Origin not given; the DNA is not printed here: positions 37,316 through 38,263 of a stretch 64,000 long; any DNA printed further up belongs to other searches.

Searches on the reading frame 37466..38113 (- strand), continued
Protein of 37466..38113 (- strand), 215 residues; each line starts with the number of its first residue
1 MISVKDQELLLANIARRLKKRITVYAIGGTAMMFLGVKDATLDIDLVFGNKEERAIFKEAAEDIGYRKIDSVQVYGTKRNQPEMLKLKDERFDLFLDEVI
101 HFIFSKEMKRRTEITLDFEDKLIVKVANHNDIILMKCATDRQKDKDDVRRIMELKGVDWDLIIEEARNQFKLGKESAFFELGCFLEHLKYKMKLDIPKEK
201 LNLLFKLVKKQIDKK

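Call 37: fold_search(model_id=the predicted structure, library=pdb)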
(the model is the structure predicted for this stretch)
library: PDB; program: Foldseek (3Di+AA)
matches with E <= 10: 621; with E <= 0.001: 9
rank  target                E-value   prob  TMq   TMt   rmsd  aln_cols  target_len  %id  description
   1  8an5_B                9.3e-06  1.00  0.50  0.57   8.1       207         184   17  MenAT1 toxin-antitoxin complex (rv0078a-rv0078b) from Mycobacterium tuberculosis H37Rv (released 2023-08-02)
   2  5cfu                  6.0e-05  1.00  0.45  0.53   7.8       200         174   16  Crystal Structure of ANT(2")-Ia in complex with adenylyl-2"-tobramycin (released 2016-07-20)
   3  4wqk                  6.4e-05  1.00  0.47  0.56   8.2       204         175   18  Crystal structure of aminoglycoside nucleotidylyltransferase ANT(2")-Ia, apo form (released 2014-11-12)
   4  8an5_A                1.4e-04  1.00  0.58  0.63   5.2       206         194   20  MenAT1 toxin-antitoxin complex (rv0078a-rv0078b) from Mycobacterium tuberculosis H37Rv (released 2023-08-02)
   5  4ok0_B                1.8e-04  1.00  0.36  0.35  12.3       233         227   15  Crystal structure of putative nucleotidyltransferase from H. pylori (released 2014-04-09)
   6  5cfs                  2.1e-04  1.00  0.45  0.54   8.1       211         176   17  Crystal Structure of ANT(2")-Ia in complex with AMPCPP and tobramycin (released 2016-03-16)
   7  4o8s                  3.1e-04  0.99  0.37  0.35  12.8       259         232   15  Crystal structure of JHP933 from Helicobacter pylori (released 2014-09-10)
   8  8an4_B                3.9e-04  1.00  0.47  0.53   5.3       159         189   19  MenT1 toxin (rv0078a) from Mycobacterium tuberculosis H37Rv (released 2023-08-02)
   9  8cbm_E                5.9e-04  0.94  0.30  0.19  14.6       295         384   14  Structure of human mitochondrial CCA-adding enzyme in complex with mitochondrial pre-tRNA-Ile (released 2024-06-12)
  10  4ok0_A                1.1e-03  1.00  0.43  0.42   9.3       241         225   15  Crystal structure of putative nucleotidyltransferase from H. pylori (released 2014-04-09)
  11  2ewr                  1.3e-03  1.00  0.46  0.60   5.2       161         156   10  Crystal structure of a putative nucleotidyltransferase (tm1012) from Thermotoga maritima at 1.60 A resolution (released 2005-12-06)
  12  8rr5                  2.1e-03  1.00  0.40  0.47   7.7       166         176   20  MenT1 toxin (rv0078a) from Mycobacterium tuberculosis H37Rv, phosphorylated at T39 (released 2024-09-11)
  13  2fcl                  4.6e-03  1.00  0.48  0.62   4.9       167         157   11  Crystal structure of a putative nucleotidyltransferase (tm1012) from Thermotoga maritima at 1.35 A resolution (released 2006-03-14)
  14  8exe_A                5.5e-03  0.80  0.31  0.22  16.4       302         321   10  Crystal structure of human FAM46A-BCCIPa complex at 3.5 angstrom resolution (released 2023-03-15)
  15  6jyj_C                8.9e-03  0.57  0.27  0.19  17.2       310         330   10  Crystal structure of FAM46B (TENT5B) (released 2020-03-04)
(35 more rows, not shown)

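Call 43: find_encoding_contigs(protein=P0002, flank=5000, max_places=5)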
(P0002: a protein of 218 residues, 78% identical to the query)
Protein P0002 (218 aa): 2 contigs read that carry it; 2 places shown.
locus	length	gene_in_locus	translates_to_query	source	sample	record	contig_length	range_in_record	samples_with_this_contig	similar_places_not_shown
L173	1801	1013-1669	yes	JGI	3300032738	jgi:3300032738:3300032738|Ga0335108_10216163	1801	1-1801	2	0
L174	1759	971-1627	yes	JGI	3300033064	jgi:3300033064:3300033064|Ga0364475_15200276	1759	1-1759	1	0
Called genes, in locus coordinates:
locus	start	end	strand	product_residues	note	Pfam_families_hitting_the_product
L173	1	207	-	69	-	?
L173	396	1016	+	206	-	-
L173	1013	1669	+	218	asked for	-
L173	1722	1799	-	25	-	?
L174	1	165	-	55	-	?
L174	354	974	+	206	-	-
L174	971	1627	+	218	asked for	-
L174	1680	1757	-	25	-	?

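Call 59: search_dna_similar(query=window:37466-38113:-, collection=plasmids, mode=protein, max_evalue=0.01, max_rows=15)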
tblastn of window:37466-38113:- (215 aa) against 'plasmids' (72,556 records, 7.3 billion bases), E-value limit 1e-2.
Records with a match: 79; places in all: 94; records where one place covers at least 80% of the query: 3.
Best place of each record, by identity: <60% 79.
By first word of the organism name: Natrinema 8; Halobaculum 6; Halobacterium 5; Halorubrum 5; Haloplanus 4; Natronosalvus 4; Haloferax 4; Halocatena 4; Haloarcula 4; Halorussus 3; and 25 more.
By predicted mobility (MOB-suite, as given by PLSDB): non-mobilizable 78; conjugative 1.
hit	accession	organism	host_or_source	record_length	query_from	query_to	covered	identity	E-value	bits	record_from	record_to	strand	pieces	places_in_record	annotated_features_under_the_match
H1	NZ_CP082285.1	Halobaculum rubrum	sediment sample,sediment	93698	11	197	87%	29.1%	2e-6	55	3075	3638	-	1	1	hypothetical protein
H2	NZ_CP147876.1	Haloplanus sp. GX21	cell culture,marine solar saltern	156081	14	199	87%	28.9%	5e-9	62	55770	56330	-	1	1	DUF6036 family nucleotidyltransferase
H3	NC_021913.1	Halorhabdus tiamatea SARL4B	-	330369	8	175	78%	31.6%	2e-10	67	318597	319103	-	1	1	DUF6036 family nucleotidyltransferase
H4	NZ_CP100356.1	Natronosalvus rutilus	cell culture,sediment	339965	8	197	88%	27.3%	1e-5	52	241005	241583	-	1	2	DUF6036 family nucleotidyltransferase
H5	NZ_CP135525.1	Halomontanus rarus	Salt lake,Salt lake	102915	11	172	75%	31.9%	1e-12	74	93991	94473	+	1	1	nucleotidyltransferase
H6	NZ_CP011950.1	Haloferax gibbonsii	whole genome,saline saltern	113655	3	172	79%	30.2%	7e-7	56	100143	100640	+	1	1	DUF6036 family nucleotidyltransferase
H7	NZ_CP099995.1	Halorussus salilacus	cell culture,Substrate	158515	11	178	78%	30.5%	7e-10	65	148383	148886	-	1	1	MarR family transcriptional regulator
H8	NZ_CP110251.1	Halocatena marina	cell cuture,Rudong intertidal zone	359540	11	178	78%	30.5%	8e-10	65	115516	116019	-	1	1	DUF6036 family nucleotidyltransferase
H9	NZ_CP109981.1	Halocatena marina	cell cuture,Qidong intertidal zone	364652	11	178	78%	30.5%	8e-10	65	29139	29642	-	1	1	DUF6036 family nucleotidyltransferase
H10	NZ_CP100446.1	Natrinema caseinilyticum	marine sediment,sediment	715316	14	178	77%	31.0%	5e-10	66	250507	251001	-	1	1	DUF6036 family nucleotidyltransferase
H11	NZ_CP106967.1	Haloferax alexandrinus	-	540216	11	178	78%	29.9%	9e-10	65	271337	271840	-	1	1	DUF6036 family nucleotidyltransferase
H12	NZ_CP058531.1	Halobaculum halophilum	cell culture,sediment in salt lake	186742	11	178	78%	29.9%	9e-10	65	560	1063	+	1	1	DUF6036 family nucleotidyltransferase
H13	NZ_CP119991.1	Halobaculum marinum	cell culture,sediment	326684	11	178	78%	29.9%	2e-9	64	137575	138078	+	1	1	DUF6036 family nucleotidyltransferase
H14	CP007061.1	Halobacterium sp. DL1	-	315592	11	178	78%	29.9%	2e-9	64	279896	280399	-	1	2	hypothetical protein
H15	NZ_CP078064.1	Haloferax larsenii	Cell culture,Salt Lake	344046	11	178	78%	29.9%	2e-9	64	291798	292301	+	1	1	DUF6036 family nucleotidyltransferase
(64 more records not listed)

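Call 60: search_dna_similar(query=window:37466-38113:-, collection=phages, mode=protein, max_evalue=0.01, max_rows=15)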
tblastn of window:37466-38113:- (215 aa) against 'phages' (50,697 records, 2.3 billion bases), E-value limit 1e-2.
No match.

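Call 61: get_annotated_region(hit=H5, flank=3000)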
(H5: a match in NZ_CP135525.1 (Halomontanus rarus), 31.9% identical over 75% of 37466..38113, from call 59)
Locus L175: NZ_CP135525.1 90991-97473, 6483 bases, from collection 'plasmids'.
description: Halomontanus rarus strain KZCA124 plasmid unnamed3, complete sequence
organism: Halomontanus rarus (NCBI taxid 3034020)
taxonomy: Archaea; Euryarchaeota; Halobacteria; Halobacteriales; Natrialbaceae; Halomontanus; Halomontanus rarus
host: -; source: Salt lake,Salt lake; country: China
typing (MOB-suite, as given by PLSDB): non-mobilizable; mating-pair formation MPF_T
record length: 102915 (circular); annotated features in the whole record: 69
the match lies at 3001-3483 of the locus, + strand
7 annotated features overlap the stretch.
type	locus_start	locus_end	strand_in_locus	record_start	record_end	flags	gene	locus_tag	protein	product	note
CDS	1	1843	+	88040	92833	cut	-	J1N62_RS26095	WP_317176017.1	DEAD/DEAH box helicase family protein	-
CDS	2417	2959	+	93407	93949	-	-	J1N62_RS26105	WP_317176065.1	hypothetical protein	-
CDS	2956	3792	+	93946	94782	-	-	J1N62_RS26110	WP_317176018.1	nucleotidyltransferase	-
CDS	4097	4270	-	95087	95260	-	-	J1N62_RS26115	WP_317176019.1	hypothetical protein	-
CDS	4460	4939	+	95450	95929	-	-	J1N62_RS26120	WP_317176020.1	hypothetical protein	-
CDS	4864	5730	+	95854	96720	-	-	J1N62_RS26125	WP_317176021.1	hypothetical protein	-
CDS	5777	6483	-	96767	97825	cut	-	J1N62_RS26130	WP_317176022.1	hypothetical protein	-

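Call 62: get_annotated_region(hit=H7, flank=3000)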
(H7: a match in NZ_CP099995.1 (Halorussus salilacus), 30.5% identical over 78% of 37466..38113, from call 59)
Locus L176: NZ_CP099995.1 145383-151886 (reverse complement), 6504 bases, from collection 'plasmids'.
description: Halorussus salilacus strain YCN54 plasmid unnamed2, complete sequence
organism: Halorussus salilacus (NCBI taxid 2953750)
taxonomy: Archaea; Euryarchaeota; Halobacteria; Halobacteriales; Haladaptataceae; Halorussus; Halorussus salilacus
host: -; source: cell culture,Substrate; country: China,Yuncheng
typing (MOB-suite, as given by PLSDB): non-mobilizable; mating-pair formation MPF_T
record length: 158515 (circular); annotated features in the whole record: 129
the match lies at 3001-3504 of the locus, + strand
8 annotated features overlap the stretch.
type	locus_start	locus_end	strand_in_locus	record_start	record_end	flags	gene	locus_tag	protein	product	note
CDS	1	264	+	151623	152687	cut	-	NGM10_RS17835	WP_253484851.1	hypothetical protein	-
CDS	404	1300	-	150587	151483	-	-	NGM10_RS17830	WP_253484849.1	DNA-binding protein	-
CDS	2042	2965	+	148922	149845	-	-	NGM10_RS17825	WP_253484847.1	ArsR family transcriptional regulator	-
CDS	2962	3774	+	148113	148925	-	-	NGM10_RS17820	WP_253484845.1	MarR family transcriptional regulator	-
CDS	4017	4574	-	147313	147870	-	-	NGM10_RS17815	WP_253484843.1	hypothetical protein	-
CDS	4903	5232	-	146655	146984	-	-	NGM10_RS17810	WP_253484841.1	hypothetical protein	-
CDS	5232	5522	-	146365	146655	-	-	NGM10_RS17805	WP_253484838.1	hypothetical protein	-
CDS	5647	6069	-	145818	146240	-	-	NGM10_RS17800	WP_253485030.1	hypothetical protein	-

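Call 63: get_annotated_region(hit=H3, flank=3000)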
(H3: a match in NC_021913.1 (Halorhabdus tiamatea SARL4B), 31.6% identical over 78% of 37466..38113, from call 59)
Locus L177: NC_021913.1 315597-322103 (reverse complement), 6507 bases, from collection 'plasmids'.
description: Halorhabdus tiamatea SARL4B plasmid pHTIA, complete sequence
organism: Halorhabdus tiamatea SARL4B (NCBI taxid 1033806)
taxonomy: Archaea; Euryarchaeota; Halobacteria; Halobacteriales; Haloarculaceae; Halorhabdus; Halorhabdus tiamatea; Halorhabdus tiamatea SARL4B
host: -; source: -; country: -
typing (MOB-suite, as given by PLSDB): non-mobilizable; replicon rep_cluster_15,rep_cluster_31
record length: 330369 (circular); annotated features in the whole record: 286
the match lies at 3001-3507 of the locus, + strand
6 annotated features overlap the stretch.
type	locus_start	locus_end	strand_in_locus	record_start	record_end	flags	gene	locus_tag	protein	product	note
CDS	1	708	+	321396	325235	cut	-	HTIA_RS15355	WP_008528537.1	hypothetical protein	-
CDS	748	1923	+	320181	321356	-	-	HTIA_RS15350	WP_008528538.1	hypothetical protein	-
CDS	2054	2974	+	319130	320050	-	-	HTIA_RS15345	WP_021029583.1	MarR family transcriptional regulator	-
CDS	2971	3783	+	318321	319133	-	-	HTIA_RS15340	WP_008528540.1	DUF6036 family nucleotidyltransferase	-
CDS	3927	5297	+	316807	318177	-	-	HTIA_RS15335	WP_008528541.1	hypothetical protein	-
CDS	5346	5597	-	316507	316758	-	-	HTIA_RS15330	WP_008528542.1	hypothetical protein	-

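Call 66: search_protein_families(library=pfam, proteins=[L177:2054-2974:+, L177:2971-3783:+, L175:2417-2959:+, L175:2956-3792:+, L176:2042-2965:+, L176:2962-3774:+], max_evalue=0.01)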
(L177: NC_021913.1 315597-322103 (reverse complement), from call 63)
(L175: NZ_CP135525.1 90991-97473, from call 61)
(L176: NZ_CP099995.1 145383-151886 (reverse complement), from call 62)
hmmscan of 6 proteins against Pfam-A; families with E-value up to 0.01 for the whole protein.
L177:2054-2974:+ (306 aa): 31 families (the best 25 are shown)
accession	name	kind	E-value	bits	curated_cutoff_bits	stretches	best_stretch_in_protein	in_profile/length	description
PF24271.1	HVO_2833_C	-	7.9e-45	152.5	34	1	188-304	2-120/120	HVO_2833, C-terminal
PF01978.25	TrmB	-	4e-15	55.9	25.6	2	96-136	20-60/68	Sugar-specific transcriptional regulator TrmB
PF12802.13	MarR_2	-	4.1e-13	49.7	27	2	90-130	12-52/61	MarR family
PF01047.28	MarR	-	9.4e-13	48.3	24.6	2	88-131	8-50/59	MarR family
PF25213.1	HVO_A0261_N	-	9.8e-13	48.2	35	1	95-137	20-63/86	HVO_A0261 N-terminal domain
PF13545.12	HTH_Crp_2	-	4.6e-11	42.9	27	1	96-139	20-63/70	Crp-like helix-turn-helix domain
PF01325.25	Fe_dep_repress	-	7.6e-10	39.3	26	2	15-50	21-56/60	Iron dependent repressor, N-terminal DNA binding domain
PF25212.1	HVO_A0114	-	8e-10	38.8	27.6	2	14-56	34-76/84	HVO_A0114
PF13412.12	HTH_24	-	8.2e-10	38.6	21.9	1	89-128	6-47/48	Winged helix-turn-helix DNA-binding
PF01022.26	HTH_5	-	1.2e-09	38.4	22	1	89-130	5-47/47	Bacterial regulatory protein, arsR family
PF09339.16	HTH_IclR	-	1.7e-09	37.8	22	1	96-130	16-50/52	IclR helix-turn-helix domain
PF08279.18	HTH_11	-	4.6e-08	33.3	25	1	89-128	6-46/55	HTH domain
PF02082.26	Rrf2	-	5.2e-08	33.5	30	1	96-145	21-73/132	Iron-dependent Transcriptional regulator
PF24033.1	DUF7342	-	2.6e-07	31.2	31.6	1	93-177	12-96/150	Family of unknown function (DUF7342)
PF13384.12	HTH_23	-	8e-07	29.1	24.6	0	92-122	11-41/50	Homeodomain-like domain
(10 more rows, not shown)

L177:2971-3783:+ (270 aa): 2 families
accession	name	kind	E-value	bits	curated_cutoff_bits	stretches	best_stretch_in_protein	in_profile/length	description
PF19502.5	DUF6036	-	1.5e-07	31.8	23.6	1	24-174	19-138/164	Nucleotidyltransferase of unknown function (DUF6036)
PF00903.31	Glyoxalase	-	0.00026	21.8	20.6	0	145-256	8-94/121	Glyoxalase/Bleomycin resistance protein/Dioxygenase superfamily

L175:2417-2959:+ (180 aa): 1 family
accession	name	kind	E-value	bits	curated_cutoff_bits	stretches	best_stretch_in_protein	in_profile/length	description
PF24271.1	HVO_2833_C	-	6.5e-34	117.3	34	1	62-178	2-120/120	HVO_2833, C-terminal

L175:2956-3792:+ (278 aa): 2 families
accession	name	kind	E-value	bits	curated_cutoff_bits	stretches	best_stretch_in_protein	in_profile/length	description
PF19502.5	DUF6036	-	1.4e-07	31.9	23.6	1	14-154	8-116/164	Nucleotidyltransferase of unknown function (DUF6036)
PF09970.15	DUF2204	-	2.3e-06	27.8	20.3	1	20-162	9-150/181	Nucleotidyl transferase of unknown function (DUF2204)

L176:2042-2965:+ (307 aa): 24 families
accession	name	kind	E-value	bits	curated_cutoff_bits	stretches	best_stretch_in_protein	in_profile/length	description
PF24271.1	HVO_2833_C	-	2.8e-46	157.2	34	1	189-305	2-120/120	HVO_2833, C-terminal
PF25212.1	HVO_A0114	-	3.5e-11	43.2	27.6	2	14-58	34-78/84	HVO_A0114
PF01047.28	MarR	-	1.5e-10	41.2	24.6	2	2-48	1-49/59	MarR family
PF12802.13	MarR_2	-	3.2e-10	40.4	27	1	89-133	11-55/61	MarR family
PF09339.16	HTH_IclR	-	8.4e-10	38.7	22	1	99-131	19-51/52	IclR helix-turn-helix domain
PF01978.25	TrmB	-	1.5e-09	38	25.6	2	2-55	6-60/68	Sugar-specific transcriptional regulator TrmB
PF13545.12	HTH_Crp_2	-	8.9e-08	32.4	27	1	95-130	19-54/70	Crp-like helix-turn-helix domain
PF12840.13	HTH_20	-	1.3e-07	31.9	27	1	83-128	1-48/51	Helix-turn-helix domain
PF25213.1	HVO_A0261_N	-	2e-07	31.2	35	1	96-138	22-63/86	HVO_A0261 N-terminal domain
PF24033.1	DUF7342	-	2.3e-06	28.1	31.6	1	91-188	10-110/150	Family of unknown function (DUF7342)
PF02082.26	Rrf2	-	3.6e-06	27.6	30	0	94-131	14-56/132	Iron-dependent Transcriptional regulator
PF24270.1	HTH_Cmi2_C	-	1.5e-05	25.7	27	0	96-134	86-124/125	Cmi2, C-terminal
PF13551.12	HTH_29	-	0.00021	21.7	28.1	0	100-126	14-40/64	Winged helix-turn helix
PF01022.26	HTH_5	-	0.00027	21.2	22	0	96-128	13-45/47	Bacterial regulatory protein, arsR family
PF00392.27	GntR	-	0.00035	20.6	27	0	101-128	27-54/64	Bacterial regulatory proteins, gntR family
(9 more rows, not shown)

L176:2962-3774:+ (270 aa): 7 families
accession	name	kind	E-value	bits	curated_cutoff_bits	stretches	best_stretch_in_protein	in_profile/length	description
PF19502.5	DUF6036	-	1e-05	25.8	23.6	1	12-167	8-131/164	Nucleotidyltransferase of unknown function (DUF6036)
PF01978.25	TrmB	-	0.00023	21.4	25.6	1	224-262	20-58/68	Sugar-specific transcriptional regulator TrmB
PF12802.13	MarR_2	-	0.00025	21.6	27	1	220-267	14-61/61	MarR family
PF14907.12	NTP_transf_5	-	0.00086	19.4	31.2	1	44-98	94-141/249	Uncharacterised nucleotidyltransferase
PF09970.15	DUF2204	-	0.0017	18.5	20.3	1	14-177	5-168/181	Nucleotidyl transferase of unknown function (DUF2204)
PF12840.13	HTH_20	-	0.0063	16.9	27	0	217-258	7-50/51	Helix-turn-helix domain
PF24034.1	DUF7343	-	0.0084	16.4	27.6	0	233-258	25-50/62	Domain of unknown function (DUF7343)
